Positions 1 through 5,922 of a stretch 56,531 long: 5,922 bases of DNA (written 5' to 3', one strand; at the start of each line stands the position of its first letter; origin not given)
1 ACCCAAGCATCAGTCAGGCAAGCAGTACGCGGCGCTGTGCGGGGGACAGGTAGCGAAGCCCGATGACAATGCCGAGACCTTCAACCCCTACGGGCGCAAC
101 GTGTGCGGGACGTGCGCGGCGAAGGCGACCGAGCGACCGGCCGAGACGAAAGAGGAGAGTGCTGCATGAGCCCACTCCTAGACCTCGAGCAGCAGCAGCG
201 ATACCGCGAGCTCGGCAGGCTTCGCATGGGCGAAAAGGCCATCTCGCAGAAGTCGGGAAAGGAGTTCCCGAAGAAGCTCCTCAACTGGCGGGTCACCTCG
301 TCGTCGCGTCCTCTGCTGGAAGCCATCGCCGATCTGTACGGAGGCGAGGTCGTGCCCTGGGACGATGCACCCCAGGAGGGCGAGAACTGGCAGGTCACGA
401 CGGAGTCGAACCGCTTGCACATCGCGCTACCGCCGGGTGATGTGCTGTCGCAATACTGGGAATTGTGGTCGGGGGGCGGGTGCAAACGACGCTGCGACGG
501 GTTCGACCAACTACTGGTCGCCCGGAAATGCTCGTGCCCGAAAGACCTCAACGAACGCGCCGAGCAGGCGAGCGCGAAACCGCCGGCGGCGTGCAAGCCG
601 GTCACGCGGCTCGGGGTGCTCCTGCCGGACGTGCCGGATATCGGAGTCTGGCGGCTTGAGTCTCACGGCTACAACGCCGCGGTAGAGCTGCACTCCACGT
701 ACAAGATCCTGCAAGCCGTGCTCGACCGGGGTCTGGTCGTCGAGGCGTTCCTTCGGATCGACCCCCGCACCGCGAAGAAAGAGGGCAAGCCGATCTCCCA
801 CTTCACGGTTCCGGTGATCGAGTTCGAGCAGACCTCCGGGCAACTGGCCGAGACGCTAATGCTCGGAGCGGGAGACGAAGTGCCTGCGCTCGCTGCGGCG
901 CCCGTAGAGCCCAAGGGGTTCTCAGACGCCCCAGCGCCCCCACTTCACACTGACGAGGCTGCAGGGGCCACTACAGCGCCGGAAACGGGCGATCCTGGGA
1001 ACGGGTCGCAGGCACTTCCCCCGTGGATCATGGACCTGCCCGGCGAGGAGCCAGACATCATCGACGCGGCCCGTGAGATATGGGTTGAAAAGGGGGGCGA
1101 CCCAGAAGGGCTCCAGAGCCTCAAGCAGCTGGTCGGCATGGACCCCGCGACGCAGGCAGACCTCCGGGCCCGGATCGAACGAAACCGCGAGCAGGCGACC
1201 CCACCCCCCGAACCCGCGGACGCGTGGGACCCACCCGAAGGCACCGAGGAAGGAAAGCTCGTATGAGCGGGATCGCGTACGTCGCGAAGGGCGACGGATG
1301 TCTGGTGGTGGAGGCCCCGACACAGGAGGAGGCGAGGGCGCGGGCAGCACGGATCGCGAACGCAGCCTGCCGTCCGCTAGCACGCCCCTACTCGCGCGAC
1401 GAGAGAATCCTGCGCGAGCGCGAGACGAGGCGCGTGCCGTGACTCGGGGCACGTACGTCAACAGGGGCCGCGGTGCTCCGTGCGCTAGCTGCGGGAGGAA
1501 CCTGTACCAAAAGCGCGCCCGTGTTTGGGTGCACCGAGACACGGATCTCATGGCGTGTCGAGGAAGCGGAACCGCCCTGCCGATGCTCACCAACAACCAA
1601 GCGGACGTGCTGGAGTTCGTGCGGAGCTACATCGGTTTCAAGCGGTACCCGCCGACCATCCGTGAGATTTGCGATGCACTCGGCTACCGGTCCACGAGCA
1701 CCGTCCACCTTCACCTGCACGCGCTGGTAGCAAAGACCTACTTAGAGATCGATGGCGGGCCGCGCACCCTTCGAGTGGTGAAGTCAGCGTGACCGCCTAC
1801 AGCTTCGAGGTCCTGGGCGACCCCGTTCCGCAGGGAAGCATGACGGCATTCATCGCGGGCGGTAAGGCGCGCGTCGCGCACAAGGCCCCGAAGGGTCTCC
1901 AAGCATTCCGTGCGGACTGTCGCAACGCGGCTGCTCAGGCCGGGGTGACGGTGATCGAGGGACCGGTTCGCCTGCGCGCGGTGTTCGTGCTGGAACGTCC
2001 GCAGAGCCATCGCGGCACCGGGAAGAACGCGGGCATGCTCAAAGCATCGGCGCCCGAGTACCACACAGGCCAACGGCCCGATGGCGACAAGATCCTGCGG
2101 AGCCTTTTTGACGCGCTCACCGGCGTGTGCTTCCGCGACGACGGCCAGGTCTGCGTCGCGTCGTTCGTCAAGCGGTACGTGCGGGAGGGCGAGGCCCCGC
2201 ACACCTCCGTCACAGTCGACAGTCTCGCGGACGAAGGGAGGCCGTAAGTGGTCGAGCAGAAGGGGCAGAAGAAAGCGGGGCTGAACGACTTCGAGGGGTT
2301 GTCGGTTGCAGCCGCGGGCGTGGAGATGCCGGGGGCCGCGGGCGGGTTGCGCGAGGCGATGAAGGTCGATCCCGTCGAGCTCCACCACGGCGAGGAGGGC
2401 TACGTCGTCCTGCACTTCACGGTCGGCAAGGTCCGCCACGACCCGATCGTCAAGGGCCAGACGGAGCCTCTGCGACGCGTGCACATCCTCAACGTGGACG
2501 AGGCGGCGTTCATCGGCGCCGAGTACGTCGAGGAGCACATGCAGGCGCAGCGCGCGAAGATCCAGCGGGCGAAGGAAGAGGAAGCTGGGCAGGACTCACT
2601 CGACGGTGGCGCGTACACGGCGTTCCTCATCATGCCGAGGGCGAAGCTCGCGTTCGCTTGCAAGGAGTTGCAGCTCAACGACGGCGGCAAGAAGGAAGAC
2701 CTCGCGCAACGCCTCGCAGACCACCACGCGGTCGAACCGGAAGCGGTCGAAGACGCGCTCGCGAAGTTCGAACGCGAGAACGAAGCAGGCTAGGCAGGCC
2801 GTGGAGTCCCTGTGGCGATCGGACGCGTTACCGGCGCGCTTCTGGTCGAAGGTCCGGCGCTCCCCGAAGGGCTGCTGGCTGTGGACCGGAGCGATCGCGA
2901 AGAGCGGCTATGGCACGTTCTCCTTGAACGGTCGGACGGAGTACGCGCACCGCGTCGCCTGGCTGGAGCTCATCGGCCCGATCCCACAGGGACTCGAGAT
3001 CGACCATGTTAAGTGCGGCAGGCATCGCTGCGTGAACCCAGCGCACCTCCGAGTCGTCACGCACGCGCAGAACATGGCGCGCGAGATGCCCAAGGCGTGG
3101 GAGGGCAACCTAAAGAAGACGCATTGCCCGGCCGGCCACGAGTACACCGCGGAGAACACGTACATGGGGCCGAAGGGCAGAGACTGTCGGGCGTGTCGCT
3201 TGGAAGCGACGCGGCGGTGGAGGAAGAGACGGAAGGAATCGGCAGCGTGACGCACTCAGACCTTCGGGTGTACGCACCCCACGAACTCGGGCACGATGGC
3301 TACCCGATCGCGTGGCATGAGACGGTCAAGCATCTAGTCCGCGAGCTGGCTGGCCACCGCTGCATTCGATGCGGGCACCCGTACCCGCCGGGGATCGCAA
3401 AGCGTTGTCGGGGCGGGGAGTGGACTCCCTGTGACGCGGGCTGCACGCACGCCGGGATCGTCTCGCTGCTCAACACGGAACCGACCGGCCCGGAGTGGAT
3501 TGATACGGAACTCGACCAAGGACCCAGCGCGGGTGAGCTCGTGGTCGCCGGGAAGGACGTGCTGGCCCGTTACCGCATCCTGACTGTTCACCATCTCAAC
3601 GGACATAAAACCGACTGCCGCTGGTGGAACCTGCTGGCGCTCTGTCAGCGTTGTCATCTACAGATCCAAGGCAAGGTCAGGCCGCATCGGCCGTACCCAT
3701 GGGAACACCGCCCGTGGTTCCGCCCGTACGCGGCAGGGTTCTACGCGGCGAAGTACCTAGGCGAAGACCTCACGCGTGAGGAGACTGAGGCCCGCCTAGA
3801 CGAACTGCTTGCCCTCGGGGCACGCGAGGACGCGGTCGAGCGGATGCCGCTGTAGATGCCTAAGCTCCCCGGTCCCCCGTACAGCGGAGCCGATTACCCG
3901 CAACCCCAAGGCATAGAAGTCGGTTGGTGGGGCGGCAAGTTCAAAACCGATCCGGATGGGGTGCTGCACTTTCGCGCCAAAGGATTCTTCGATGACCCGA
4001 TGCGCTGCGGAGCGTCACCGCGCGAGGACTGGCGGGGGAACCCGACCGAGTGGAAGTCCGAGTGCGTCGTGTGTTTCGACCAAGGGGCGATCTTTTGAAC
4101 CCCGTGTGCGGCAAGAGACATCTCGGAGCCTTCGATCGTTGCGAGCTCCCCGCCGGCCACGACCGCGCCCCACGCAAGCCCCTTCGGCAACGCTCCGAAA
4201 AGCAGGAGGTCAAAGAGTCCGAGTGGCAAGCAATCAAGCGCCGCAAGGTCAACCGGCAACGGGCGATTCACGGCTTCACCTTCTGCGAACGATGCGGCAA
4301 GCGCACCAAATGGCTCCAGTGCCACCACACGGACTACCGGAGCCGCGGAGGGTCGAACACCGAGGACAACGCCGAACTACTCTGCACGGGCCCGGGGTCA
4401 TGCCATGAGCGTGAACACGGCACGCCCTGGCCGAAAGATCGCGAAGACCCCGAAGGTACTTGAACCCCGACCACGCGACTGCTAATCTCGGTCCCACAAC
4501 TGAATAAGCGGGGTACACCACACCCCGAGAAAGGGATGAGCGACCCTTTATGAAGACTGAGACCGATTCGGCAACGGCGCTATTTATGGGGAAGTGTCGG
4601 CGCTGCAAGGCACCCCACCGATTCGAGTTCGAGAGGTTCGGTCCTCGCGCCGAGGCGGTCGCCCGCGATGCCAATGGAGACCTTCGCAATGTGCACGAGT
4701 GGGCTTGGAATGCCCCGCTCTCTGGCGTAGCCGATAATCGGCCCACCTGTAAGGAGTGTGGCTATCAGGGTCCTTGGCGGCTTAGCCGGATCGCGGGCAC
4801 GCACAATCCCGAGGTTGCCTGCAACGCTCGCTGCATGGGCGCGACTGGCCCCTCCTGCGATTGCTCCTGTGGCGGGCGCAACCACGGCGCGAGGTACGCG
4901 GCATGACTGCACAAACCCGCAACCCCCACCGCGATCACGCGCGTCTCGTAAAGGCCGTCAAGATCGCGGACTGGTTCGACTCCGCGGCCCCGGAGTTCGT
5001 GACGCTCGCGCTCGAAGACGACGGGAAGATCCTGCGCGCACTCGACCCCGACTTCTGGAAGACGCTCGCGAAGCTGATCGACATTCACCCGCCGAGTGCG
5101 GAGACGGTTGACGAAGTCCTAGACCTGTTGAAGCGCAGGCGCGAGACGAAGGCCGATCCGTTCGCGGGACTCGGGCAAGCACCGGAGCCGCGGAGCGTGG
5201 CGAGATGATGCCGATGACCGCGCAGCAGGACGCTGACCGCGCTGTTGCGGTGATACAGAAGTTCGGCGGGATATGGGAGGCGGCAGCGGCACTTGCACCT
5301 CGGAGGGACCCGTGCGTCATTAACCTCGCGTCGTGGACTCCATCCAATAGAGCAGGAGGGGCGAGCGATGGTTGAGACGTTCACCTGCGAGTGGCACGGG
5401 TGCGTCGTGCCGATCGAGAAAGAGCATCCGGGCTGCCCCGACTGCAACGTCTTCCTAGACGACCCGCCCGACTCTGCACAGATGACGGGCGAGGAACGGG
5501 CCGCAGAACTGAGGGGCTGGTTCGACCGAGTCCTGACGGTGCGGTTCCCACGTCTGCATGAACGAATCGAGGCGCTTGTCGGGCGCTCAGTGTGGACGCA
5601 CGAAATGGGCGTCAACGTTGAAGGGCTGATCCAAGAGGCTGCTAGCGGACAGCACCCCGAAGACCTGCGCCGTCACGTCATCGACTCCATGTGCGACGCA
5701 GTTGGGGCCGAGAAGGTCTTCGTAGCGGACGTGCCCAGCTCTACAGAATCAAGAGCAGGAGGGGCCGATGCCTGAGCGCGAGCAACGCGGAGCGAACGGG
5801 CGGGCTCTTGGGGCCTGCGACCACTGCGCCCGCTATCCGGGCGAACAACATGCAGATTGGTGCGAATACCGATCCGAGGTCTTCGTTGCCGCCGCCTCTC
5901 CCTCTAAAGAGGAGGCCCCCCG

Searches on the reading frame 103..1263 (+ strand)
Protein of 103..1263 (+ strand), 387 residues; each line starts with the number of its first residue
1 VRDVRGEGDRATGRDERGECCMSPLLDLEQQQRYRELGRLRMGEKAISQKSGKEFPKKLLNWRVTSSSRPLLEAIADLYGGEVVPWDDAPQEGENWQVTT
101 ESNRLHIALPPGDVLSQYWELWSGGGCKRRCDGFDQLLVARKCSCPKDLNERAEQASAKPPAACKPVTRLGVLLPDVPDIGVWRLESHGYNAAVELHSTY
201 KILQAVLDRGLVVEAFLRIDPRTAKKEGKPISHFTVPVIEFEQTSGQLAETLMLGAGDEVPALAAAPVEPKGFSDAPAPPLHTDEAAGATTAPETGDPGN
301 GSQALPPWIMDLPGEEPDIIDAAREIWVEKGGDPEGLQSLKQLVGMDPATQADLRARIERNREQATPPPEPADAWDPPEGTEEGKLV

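Call 28: search_protein_families(library=phrogs, proteins=[window:103-1263:+], max_evalue=0.001)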
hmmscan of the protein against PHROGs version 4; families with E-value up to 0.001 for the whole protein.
window:103-1263:+ (387 aa): 2 families
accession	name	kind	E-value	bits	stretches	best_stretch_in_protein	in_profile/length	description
phrog_16191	-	unknown function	6.7e-61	207.5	1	28-294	6-258/390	-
phrog_9220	-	unknown function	3.3e-20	73.7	1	37-243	24-224/243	unknown function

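Call 78: search_protein_families(library=pfam, proteins=[window:103-1263:+], max_evalue=0.01)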
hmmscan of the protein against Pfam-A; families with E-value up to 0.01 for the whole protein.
window:103-1263:+ (387 aa): 1 family
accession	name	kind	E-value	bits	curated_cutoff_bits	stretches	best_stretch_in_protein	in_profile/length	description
PF18897.5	Gp3-like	-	2e-38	132.6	23.6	1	37-241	1-190/191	Recombination directionality factor-like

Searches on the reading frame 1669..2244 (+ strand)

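Call 78: search_protein_families(library=pfam, proteins=[window:1669-2244:+], max_evalue=0.01)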
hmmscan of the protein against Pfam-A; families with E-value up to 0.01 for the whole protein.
window:1669-2244:+ (192 aa): 1 family
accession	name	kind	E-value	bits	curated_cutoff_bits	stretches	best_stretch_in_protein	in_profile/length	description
PF05866.16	RusA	-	1.8e-12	48.4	22.8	1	72-183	21-123/124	Endodeoxyribonuclease RusA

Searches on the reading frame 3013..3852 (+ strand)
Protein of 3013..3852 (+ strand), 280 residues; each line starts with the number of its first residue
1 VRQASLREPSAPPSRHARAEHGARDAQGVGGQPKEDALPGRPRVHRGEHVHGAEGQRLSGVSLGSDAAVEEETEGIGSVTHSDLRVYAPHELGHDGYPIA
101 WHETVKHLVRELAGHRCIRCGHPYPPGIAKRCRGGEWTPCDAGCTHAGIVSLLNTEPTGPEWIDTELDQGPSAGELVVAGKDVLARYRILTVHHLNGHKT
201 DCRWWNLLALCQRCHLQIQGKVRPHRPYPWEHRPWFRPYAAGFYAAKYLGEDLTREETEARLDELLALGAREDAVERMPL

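Call 28: search_protein_families(library=phrogs, proteins=[window:3013-3852:+], max_evalue=0.001)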
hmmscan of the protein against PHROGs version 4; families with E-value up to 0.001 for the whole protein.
window:3013-3852:+ (280 aa): 3 families
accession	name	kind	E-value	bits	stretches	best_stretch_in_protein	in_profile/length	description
phrog_1571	-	DNA, RNA and nucleotide metabolism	2.6e-08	34.8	1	189-218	64-93/128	HNH endonuclease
phrog_24252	-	DNA, RNA and nucleotide metabolism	7.3e-07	30.6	1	189-261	40-113/146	HNH endonuclease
phrog_1271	-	DNA, RNA and nucleotide metabolism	0.00023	21.7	1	95-222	248-319/361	HNH endonuclease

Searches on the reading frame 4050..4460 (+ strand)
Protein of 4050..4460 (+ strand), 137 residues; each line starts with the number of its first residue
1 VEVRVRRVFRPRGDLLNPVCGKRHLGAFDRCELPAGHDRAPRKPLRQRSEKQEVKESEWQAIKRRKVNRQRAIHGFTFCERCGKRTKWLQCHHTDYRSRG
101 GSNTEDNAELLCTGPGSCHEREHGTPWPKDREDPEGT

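Call 78: search_protein_families(library=pfam, proteins=[window:4050-4460:+], max_evalue=0.01)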
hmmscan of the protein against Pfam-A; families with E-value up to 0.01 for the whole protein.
window:4050-4460:+ (137 aa): 1 family
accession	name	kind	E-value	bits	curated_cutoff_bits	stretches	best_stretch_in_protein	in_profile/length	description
PF01844.29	HNH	-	9.6e-08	32.5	21.4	1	79-123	1-45/47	HNH endonuclease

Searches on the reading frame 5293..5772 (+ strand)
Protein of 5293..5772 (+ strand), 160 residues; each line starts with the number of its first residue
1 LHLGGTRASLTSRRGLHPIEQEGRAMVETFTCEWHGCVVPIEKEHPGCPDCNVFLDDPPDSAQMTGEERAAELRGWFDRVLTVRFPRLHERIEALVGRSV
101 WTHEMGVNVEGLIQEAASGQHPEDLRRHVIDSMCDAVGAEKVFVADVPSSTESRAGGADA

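Call 78: search_protein_families(library=pfam, proteins=[window:5293-5772:+], max_evalue=0.01)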
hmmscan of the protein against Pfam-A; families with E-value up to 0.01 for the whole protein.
window:5293-5772:+ (160 aa): 1 family
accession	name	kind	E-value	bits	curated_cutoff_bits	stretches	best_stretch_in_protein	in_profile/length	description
PF24875.1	DUF7736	-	1.8e-07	31.6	25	1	78-123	11-55/59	Domain of unknown function (DUF7736)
